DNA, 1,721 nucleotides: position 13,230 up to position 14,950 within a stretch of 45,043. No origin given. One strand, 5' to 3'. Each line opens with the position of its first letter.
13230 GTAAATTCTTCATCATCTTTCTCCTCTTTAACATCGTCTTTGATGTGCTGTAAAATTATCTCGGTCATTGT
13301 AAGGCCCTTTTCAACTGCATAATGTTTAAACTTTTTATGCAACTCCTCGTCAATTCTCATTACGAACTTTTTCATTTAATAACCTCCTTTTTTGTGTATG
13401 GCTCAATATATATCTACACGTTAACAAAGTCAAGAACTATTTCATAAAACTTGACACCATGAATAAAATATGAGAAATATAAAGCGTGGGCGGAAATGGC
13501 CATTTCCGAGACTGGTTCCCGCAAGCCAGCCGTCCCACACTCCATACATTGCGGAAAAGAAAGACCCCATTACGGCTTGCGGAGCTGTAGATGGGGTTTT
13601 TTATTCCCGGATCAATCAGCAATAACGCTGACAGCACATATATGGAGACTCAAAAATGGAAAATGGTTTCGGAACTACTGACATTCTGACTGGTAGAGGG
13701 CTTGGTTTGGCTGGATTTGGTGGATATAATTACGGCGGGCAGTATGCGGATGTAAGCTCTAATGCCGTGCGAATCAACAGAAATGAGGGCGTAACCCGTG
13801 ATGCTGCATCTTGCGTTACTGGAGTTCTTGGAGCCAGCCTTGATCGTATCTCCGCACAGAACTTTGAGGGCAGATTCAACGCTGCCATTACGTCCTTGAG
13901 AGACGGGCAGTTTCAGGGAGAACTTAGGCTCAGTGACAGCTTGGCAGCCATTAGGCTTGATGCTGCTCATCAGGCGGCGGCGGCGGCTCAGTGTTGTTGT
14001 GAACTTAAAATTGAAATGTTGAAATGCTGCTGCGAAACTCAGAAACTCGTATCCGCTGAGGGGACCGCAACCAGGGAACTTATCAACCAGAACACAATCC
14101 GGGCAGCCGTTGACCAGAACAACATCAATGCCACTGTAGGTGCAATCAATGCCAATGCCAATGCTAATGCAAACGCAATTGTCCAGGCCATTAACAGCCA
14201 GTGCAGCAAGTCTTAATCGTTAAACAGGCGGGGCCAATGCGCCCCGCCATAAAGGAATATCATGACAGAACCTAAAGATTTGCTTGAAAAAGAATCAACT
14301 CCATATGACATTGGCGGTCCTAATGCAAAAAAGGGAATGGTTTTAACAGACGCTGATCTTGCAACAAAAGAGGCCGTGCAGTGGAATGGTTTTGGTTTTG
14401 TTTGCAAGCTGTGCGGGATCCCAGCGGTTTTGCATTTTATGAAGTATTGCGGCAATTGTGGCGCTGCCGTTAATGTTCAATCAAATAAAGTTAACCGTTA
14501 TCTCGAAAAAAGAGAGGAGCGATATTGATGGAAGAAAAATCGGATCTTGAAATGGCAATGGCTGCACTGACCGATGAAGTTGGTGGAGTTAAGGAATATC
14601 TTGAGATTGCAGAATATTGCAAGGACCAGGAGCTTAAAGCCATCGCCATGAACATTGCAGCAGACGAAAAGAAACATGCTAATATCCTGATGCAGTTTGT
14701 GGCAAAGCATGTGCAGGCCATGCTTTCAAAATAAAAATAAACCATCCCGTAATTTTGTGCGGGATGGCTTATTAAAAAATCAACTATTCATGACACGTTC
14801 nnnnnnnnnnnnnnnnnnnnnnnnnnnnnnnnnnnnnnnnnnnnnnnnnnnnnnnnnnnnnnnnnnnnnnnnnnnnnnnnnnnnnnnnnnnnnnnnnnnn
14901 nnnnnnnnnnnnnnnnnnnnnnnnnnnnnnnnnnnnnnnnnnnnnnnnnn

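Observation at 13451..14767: Autonomous opposite-strand cassette: structured leader, triple-Cys protein, Zn-ribbon protein and EncFtn-like mini-ferritin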

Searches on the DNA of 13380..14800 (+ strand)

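Call 8: search_rna_families(source=window, start=13380, end=14800, threshold=evalue, max_evalue=10, show_alignments=3)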
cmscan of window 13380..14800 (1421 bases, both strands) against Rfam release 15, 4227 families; matches with E-value up to 10: 6.
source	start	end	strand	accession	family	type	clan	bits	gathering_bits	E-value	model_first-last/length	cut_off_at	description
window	14223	14329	-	RF02379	csRNA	Gene; sRNA;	-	23.3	57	2.7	1-93/93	no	Cia-dependent small RNA csRNA1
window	14706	14773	+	RF02450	ncr1175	Gene; sRNA;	-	20.9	60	0.59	1-110/110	no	Bacillus sRNA ncr1175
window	14727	14800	-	RF00557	L10_leader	Cis-reg; leader;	-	20.5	44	1.1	62-138/138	5'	Ribosomal protein L10 leader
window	13551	13610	+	RF00976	mir-583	Gene; miRNA;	-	18.4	80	1.6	1-62/62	no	mir-583 microRNA precursor family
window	14654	14728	+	RF02202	UCA1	Gene; lncRNA;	-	15.7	80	0.66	1-75/75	no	Urothelial cancer associated 1 conserved region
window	14521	14572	+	RF01139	sR2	Gene; snRNA; snoRNA; CD-box;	-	12.5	42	8.6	1-57/57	no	Small nucleolar RNA sR2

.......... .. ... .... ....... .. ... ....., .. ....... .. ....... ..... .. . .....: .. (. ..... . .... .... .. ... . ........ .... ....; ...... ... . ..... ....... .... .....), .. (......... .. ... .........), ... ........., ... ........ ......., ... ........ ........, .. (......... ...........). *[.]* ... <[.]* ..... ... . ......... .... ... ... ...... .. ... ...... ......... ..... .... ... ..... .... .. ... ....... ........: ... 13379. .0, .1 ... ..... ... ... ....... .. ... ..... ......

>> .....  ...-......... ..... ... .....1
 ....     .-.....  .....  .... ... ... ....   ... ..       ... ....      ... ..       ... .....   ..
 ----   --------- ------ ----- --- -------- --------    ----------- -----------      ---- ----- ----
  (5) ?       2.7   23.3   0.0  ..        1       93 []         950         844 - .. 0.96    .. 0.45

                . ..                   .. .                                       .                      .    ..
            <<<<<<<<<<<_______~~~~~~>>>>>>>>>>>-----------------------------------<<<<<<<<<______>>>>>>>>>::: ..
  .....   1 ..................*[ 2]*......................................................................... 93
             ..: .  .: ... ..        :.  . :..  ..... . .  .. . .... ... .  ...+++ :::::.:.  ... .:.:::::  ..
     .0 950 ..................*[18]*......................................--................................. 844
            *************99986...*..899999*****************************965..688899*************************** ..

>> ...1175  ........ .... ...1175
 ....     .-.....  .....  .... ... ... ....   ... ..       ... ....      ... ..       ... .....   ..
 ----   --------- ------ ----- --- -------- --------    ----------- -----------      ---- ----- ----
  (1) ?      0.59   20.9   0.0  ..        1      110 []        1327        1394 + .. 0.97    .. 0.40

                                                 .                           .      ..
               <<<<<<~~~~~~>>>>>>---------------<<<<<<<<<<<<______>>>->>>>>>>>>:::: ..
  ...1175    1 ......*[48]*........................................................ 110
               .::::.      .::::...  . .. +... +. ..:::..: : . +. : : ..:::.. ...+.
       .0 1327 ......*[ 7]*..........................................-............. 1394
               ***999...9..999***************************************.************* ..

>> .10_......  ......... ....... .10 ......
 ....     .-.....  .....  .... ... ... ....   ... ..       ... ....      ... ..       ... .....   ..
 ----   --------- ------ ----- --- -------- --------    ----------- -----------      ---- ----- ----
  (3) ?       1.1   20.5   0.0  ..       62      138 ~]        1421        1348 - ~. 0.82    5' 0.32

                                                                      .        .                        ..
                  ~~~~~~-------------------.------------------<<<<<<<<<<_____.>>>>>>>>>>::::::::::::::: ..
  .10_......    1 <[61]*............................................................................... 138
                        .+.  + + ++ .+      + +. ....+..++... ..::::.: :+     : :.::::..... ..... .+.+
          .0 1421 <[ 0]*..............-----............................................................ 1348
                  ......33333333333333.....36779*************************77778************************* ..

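Call 42: build_rna_model(alignment_id=A5, structure=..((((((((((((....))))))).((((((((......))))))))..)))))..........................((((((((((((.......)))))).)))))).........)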
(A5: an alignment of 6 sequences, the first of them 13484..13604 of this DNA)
Model R1 built from alignment A5 (6 sequences, 122 columns); structure: as given.
model positions 119; base pairs 32; branch points 2; effective number of sequences 1.26; information 0.59 bits per position. Calibrated on 0.2 Mb of random sequence (short: E-values are rough).
structure used (alignment columns):
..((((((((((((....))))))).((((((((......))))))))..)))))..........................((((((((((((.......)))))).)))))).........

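Call 43: search_with_rna_model(model_id=R1, sources=[window, L001, L003, L005, L006, L007, L008, L010, L011, L012, L013, L138, L139, L140, L143, L144, L145, L146, L147, L148, L149, L150, L151, L152, L153, L154, L155, L156, L157, L158, L159, L160, L161, L162, L163, L164, L165, L166, L167, L168, L169, L170, L171, L172, L173, L174, L175, L176, L177, L178, L179, L180, L181, L182, L183, L184, L185, L186, L187, L188, L189, L190, L191, L192, L193, L194, L195, L196, L197, L198], max_evalue=1, make_alignment=true)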
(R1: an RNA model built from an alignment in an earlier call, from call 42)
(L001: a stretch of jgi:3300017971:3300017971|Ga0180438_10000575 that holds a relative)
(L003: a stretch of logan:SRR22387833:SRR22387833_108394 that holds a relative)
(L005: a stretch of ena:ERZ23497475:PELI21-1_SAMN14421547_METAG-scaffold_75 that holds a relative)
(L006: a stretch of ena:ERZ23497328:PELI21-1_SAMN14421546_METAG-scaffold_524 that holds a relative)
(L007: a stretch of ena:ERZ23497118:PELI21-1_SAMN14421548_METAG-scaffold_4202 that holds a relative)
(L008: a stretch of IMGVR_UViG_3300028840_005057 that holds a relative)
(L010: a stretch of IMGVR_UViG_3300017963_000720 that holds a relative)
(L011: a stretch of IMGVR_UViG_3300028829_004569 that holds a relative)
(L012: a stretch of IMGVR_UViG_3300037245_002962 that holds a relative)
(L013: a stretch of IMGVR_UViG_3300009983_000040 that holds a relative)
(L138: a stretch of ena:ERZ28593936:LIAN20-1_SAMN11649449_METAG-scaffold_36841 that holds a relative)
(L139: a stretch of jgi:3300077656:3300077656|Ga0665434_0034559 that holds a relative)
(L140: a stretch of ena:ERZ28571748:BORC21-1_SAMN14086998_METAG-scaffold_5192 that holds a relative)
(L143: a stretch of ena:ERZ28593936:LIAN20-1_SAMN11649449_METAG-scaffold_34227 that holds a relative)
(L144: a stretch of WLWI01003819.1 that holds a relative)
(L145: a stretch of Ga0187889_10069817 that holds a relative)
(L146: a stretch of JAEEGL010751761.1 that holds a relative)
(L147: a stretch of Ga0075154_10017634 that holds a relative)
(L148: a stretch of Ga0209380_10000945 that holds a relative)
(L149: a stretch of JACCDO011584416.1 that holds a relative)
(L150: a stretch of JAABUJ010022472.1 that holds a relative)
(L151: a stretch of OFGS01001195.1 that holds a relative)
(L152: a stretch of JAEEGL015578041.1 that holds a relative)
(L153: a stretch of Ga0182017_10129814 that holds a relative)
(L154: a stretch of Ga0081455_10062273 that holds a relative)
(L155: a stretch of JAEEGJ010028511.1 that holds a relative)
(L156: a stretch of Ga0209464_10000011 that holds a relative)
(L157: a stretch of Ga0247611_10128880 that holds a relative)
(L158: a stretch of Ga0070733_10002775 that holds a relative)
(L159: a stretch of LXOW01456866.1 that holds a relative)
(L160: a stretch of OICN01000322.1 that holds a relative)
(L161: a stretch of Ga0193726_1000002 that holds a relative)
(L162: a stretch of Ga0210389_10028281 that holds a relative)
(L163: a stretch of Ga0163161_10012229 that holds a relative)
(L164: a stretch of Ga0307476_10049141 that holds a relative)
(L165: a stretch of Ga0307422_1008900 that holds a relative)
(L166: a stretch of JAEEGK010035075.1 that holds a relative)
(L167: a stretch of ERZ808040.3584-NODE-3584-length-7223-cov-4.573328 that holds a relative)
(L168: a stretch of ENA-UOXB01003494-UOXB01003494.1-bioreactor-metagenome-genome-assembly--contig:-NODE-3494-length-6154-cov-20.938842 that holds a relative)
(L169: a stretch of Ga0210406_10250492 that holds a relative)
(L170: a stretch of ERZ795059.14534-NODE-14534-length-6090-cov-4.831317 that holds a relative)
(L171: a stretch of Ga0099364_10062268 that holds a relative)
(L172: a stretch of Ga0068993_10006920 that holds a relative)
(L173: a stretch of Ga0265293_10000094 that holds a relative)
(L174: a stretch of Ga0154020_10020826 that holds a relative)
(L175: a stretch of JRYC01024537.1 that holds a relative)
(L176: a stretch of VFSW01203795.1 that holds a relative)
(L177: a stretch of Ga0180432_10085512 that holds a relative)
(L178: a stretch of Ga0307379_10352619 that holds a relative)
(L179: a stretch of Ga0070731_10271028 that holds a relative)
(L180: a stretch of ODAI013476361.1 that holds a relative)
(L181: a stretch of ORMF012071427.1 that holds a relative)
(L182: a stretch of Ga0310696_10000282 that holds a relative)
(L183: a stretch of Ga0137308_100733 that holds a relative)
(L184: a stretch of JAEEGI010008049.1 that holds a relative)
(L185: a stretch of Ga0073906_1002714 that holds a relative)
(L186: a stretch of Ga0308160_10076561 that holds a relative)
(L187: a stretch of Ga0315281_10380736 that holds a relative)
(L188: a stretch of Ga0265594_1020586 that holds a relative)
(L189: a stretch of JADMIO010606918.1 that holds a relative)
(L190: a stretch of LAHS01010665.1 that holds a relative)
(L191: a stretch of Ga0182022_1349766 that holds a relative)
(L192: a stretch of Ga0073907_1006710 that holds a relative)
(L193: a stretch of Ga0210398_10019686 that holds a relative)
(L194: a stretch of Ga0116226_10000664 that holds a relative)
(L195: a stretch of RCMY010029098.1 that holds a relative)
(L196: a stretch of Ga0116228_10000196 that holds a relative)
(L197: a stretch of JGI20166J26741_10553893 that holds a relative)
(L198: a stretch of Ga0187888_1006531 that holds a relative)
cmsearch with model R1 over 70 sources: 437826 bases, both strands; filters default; matches with E-value up to 1: 11.
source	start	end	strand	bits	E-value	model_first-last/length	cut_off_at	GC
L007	703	820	+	132.3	4.5e-26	1-119/119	no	0.53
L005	5835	5952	+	131.4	6.9e-26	1-119/119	no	0.55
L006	4419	4536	+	131.4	6.9e-26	1-119/119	no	0.55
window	13484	13604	+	131.3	7.3e-26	1-119/119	no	0.55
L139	2132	2250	+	129.1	2.2e-25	1-119/119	no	0.53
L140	833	948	+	115.4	1.9e-22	1-119/119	no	0.57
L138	1312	1429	+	109.4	3.7e-21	1-119/119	no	0.49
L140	901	996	-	20.5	0.049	1-119/119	no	0.39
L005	5905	5981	-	17.3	0.24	1-119/119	no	0.43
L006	4489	4565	-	17.3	0.24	1-119/119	no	0.43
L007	773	849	-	17.3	0.24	1-119/119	no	0.43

Alignment A6: 11 matches aligned to the model, 145 columns, each read 5' to 3' on its own strand. Consensus structure (alignment columns), stored with it:
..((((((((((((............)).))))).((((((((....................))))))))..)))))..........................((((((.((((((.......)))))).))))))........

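Call 44: search_with_rna_model(model_id=R1, sources=[L199, L200, L201, L202, L203, L204, L205, L206, L207, L208, L209, L210, L211, L212, L213, L214, L215, L216, L217, L218, L219, L220, L221, L222, L223, L224, L225, L226, L227, L228, L229, L230, L231, L232, L233, L234, L235, L236, L237, L238, L239, L240, L241, L242, L243, L244, L245, L246, L247, L248, L249, L250, L251, L002, L004, L009, L141, L142], max_evalue=1)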
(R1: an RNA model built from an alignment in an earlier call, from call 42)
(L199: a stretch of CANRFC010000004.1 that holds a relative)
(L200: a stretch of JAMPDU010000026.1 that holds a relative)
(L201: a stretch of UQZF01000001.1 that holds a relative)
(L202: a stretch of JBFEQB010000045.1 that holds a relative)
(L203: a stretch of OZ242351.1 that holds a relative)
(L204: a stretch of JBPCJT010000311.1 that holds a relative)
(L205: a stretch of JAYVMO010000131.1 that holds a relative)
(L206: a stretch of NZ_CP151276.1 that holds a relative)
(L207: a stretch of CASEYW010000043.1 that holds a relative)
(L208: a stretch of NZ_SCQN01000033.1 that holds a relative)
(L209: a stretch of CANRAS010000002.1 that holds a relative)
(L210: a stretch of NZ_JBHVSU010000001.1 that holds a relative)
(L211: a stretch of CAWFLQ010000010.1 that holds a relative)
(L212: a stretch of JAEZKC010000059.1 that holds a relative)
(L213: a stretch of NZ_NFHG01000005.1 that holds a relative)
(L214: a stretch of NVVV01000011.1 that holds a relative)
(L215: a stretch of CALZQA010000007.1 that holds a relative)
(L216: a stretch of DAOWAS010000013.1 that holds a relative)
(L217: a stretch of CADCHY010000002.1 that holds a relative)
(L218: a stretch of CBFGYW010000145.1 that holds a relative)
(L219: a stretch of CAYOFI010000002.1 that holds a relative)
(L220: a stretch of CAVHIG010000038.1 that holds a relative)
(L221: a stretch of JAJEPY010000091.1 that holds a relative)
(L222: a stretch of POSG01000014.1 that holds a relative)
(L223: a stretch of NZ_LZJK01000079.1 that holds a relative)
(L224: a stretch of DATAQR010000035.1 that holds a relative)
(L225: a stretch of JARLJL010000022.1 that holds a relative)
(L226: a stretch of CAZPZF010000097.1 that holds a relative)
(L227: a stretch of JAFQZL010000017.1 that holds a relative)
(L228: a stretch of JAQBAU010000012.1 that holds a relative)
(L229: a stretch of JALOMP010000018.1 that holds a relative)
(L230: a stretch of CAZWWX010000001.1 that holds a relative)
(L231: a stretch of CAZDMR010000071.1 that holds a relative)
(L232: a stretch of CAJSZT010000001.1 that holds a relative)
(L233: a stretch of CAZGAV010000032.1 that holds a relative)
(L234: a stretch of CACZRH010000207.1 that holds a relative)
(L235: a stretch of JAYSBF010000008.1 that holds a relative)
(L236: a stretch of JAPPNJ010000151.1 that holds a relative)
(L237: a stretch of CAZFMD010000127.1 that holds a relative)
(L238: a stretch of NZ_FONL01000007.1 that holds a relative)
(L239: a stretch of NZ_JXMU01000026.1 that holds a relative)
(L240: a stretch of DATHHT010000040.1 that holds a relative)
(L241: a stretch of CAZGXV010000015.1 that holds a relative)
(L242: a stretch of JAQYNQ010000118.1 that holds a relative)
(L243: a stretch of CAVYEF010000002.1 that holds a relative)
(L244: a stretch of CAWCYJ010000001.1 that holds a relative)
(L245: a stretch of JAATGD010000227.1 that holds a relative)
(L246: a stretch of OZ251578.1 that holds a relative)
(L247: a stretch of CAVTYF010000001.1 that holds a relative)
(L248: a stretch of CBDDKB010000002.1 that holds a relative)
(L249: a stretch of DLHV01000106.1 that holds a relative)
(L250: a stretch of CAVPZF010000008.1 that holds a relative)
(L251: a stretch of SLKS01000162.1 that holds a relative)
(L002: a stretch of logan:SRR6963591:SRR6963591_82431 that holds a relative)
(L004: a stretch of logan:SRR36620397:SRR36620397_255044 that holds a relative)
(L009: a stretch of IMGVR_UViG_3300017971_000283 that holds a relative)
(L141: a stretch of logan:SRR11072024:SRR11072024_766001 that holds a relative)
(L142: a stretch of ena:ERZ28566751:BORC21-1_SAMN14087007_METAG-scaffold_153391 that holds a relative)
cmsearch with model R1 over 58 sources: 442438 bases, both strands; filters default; matches with E-value up to 1: 4.
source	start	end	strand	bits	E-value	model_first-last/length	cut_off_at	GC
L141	833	948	+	115.4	1.9e-22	1-119/119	no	0.57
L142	1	115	+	108.9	4.9e-21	2-119/119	5'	0.57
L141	901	996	-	20.5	0.05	1-119/119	no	0.39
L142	68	163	-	20.5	0.05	1-119/119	no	0.39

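Call 54: search_with_rna_model(model_id=R1, sources=[window, L005, L007, L138, L139, L140], max_evalue=1e-10, make_alignment=true, show_alignments=0)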
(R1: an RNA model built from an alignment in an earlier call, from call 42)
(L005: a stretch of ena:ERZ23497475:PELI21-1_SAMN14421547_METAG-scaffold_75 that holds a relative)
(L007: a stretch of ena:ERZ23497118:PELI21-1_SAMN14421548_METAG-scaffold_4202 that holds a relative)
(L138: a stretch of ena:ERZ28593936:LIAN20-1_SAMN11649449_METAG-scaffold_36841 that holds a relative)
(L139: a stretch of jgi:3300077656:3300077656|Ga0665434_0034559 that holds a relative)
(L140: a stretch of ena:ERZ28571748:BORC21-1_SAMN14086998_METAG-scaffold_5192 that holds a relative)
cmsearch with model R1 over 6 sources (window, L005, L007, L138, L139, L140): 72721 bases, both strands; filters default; matches with E-value up to 1e-10: 6.
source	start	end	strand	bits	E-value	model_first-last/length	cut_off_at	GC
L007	703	820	+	132.3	7.5e-27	1-119/119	no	0.53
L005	5835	5952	+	131.4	1.1e-26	1-119/119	no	0.55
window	13484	13604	+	131.3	1.2e-26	1-119/119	no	0.55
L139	2132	2250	+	129.1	3.6e-26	1-119/119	no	0.53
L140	833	948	+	115.4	3.1e-23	1-119/119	no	0.57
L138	1312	1429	+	109.4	6.2e-22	1-119/119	no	0.49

Alignment A8: 6 matches aligned to the model, 122 columns, each read 5' to 3' on its own strand. Consensus structure (alignment columns), stored with it:
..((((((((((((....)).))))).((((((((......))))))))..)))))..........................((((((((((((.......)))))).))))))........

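Call 93: search_with_rna_model(model_id=R1, sources=[L260, L261, L262, L252, L253, L254, L255, L256, L257, L258, L259], max_evalue=1, show_alignments=1)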
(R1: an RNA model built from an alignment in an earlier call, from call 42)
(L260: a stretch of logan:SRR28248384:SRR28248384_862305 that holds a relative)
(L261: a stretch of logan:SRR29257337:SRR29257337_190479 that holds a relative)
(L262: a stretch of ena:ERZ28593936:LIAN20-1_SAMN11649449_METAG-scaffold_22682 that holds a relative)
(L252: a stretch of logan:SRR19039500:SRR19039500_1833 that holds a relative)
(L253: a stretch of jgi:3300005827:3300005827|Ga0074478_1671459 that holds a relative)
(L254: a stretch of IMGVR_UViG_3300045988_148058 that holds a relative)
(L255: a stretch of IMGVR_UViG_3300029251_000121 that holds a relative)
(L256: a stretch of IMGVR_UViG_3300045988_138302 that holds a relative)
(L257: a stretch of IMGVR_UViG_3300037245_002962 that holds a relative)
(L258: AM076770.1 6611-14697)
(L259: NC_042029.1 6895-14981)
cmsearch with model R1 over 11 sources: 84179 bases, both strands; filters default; matches with E-value up to 1: 2.
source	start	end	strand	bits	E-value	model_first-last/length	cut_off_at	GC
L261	1016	1134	+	128.1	6.8e-26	1-119/119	no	0.51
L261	1087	1169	-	19.2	0.019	1-119/119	no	0.42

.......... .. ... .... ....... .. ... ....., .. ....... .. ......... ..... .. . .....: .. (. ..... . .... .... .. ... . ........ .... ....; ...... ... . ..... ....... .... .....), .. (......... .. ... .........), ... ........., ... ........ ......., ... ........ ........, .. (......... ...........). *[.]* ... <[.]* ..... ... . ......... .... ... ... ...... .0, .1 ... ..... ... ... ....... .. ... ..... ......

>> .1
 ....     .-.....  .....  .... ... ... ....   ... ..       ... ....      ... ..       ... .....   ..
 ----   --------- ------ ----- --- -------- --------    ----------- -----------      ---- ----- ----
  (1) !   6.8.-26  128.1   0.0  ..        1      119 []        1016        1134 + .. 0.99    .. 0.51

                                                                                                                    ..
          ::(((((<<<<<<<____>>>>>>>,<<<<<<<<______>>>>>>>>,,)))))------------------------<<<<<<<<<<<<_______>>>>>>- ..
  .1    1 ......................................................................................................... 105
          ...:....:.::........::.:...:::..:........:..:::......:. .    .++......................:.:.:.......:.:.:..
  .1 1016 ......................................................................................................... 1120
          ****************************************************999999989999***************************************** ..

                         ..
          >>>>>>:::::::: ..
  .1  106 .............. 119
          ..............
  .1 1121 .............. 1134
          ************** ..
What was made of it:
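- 13486..13538 (+): Three-way junction of the leader. P1 is 13486-13490 with 13534-13538. P2 is 13491-13508 with invariant loop GGCC 13498-13501. P3 is 13510-13531 with invariant loop CCCGCA 13518-13523. Only A13509, G13532 and U13533 are unpaired at the junction. Covariance model R1 scores seven distinct loci at 109-132 bits (calls 43, 54, 93).
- On Riboswitch (generic): Seven loci (calls 54, 93).
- Closest known: PHROGs 9288 and 16490. Different: No leader match (call 93).
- One of them (L261, 128 bits) was not used to build the model (calls 43, 54, 93). The RNA is found only immediately upstream of gene 1, in the same orientation, in 7 of 7 cases (calls 43, 44, 93). An independent locus is detected by the model at 128 bits (call 93).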

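Call 110: search_rna_families(sources=[L138, L140, L261, L007, L139], threshold=evalue, max_evalue=5)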
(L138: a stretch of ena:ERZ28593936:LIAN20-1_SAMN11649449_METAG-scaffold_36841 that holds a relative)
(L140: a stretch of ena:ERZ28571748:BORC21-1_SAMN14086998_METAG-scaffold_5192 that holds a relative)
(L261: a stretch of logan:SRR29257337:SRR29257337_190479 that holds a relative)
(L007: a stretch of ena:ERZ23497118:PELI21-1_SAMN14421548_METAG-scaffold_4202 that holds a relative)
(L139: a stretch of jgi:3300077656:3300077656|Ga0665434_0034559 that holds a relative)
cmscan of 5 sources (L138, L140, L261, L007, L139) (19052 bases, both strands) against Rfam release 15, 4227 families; matches with E-value up to 5: 6.
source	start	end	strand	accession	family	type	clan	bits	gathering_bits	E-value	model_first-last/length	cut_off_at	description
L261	2540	2599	-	RF01859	Phe_leader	Cis-reg; leader;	-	24.3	55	3.3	1-125/125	no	Phenylalanine leader peptide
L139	2004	2105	-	RF02720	sca_ncR21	Gene; snRNA; snoRNA; scaRNA;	-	23.7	113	4.8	1-113/113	no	Small Cajal body specific RNA ncR21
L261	2517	2567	+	RF02236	asX2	Gene; sRNA;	-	22.2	70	1.8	1-87/87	no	Xanthomonas sRNA asX2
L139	3694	3729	-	RF01323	CRISPR-DR10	Gene; CRISPR;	-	21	39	1.3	1-37/37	no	CRISPR RNA direct repeat element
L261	2029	2116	-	RF01404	PinT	Gene; sRNA;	-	20.3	60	3.6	1-76/76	no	PinT (STnc440) Hfq binding RNA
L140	2346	2427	+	RF02763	IsrM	Gene; sRNA;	-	16.6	376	0.64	1-329/329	no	IsrM sRNA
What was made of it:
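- On Any Rfam 15 family: No hit on the leader at E up to 10 in the window (call 8) or up to 5 in five other loci (call 110).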
